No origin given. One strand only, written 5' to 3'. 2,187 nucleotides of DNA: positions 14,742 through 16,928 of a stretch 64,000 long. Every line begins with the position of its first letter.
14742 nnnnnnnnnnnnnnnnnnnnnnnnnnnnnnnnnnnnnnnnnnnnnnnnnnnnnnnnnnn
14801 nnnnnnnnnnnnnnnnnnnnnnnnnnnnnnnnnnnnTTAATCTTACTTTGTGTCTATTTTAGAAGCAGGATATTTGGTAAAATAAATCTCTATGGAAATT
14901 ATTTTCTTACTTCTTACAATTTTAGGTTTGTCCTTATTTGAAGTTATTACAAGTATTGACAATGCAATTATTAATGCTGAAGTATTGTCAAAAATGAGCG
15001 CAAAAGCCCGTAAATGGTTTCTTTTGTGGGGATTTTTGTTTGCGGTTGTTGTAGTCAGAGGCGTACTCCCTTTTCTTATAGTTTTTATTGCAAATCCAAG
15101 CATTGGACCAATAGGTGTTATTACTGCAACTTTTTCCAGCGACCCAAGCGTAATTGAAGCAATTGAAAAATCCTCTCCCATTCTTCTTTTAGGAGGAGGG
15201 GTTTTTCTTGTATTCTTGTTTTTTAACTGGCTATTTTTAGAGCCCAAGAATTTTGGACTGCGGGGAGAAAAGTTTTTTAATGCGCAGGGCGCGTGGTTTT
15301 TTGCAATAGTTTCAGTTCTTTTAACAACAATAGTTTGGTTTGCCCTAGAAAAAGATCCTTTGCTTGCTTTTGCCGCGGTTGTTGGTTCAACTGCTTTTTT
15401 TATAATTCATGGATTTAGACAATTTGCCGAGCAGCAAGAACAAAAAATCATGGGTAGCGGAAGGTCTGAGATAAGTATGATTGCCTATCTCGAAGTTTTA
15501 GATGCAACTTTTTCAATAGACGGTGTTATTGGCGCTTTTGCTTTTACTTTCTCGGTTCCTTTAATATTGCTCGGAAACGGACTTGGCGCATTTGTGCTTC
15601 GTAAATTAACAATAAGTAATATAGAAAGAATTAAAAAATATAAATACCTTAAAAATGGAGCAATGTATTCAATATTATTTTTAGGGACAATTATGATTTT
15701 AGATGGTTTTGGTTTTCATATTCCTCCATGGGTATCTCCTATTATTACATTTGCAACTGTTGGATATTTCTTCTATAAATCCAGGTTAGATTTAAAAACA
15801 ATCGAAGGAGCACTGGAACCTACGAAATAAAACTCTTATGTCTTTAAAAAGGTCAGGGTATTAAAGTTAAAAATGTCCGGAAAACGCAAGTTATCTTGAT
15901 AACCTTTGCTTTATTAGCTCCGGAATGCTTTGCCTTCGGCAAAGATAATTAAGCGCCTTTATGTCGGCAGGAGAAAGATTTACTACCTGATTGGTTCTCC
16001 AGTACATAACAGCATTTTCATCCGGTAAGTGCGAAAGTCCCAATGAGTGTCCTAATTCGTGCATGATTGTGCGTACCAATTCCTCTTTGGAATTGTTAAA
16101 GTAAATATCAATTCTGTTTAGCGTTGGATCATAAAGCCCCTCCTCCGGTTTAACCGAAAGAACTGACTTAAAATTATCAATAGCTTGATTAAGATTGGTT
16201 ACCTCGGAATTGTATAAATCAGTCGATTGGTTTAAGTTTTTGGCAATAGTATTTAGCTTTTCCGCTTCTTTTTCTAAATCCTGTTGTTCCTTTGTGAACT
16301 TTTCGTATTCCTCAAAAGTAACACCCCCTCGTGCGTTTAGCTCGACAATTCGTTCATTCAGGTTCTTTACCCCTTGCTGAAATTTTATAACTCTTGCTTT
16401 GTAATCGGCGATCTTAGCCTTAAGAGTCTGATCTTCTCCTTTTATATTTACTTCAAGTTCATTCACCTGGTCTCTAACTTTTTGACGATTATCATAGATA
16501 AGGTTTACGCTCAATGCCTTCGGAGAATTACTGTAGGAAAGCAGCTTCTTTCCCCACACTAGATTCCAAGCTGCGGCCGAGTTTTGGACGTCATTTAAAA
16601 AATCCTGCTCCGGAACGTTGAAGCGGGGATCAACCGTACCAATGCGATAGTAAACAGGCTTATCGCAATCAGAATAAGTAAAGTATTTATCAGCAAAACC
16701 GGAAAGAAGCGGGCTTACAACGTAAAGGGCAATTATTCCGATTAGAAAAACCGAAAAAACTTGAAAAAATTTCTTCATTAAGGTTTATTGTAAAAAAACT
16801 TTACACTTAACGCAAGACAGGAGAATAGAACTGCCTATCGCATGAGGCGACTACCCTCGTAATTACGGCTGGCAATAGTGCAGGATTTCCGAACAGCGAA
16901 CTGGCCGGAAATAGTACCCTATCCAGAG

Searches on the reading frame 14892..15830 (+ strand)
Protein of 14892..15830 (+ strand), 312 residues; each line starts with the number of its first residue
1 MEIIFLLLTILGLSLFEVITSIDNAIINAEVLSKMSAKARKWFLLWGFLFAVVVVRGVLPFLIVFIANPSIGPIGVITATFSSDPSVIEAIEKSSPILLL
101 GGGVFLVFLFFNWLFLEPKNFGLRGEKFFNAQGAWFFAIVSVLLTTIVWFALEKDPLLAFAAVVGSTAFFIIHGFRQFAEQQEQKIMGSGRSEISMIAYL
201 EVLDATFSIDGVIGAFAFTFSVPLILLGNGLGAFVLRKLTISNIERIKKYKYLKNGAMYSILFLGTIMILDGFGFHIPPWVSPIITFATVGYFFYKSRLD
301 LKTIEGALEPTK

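Call 54: search_protein_families(library=pfam, proteins=[window:14892-15830:+], max_evalue=0.001)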
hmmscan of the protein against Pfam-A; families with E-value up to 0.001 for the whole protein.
window:14892-15830:+ (312 aa): 2 families
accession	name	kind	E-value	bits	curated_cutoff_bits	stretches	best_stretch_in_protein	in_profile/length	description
PF04332.21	DUF475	-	4.9e-45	155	27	1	22-297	1-286/293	Protein of unknown function (DUF475)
PF03741.22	TerC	-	4.8e-21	75.7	27.8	2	159-271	65-177/178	Integral membrane protein TerC family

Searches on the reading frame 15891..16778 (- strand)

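Call 54: search_protein_families(library=pfam, proteins=[window:15891-16778:-], max_evalue=0.001)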
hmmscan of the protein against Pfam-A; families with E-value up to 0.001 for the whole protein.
window:15891-16778:- (295 aa): 4 families
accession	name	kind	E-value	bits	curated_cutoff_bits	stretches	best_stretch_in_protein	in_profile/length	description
PF00413.30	Peptidase_M10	-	4.2e-10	40.2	24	1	147-279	82-157/159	Matrixin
PF07998.17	Peptidase_M54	-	2.6e-07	31.3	24.4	1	124-278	30-184/194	Peptidase family M54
PF01544.23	CorA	-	0.0005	19.9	27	1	98-198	127-232/292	CorA-like Mg2+ transporter protein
PF25078.1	DUF7801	-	0.00076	20.1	33.2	0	111-188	64-141/155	Domain of unknown function (DUF7801)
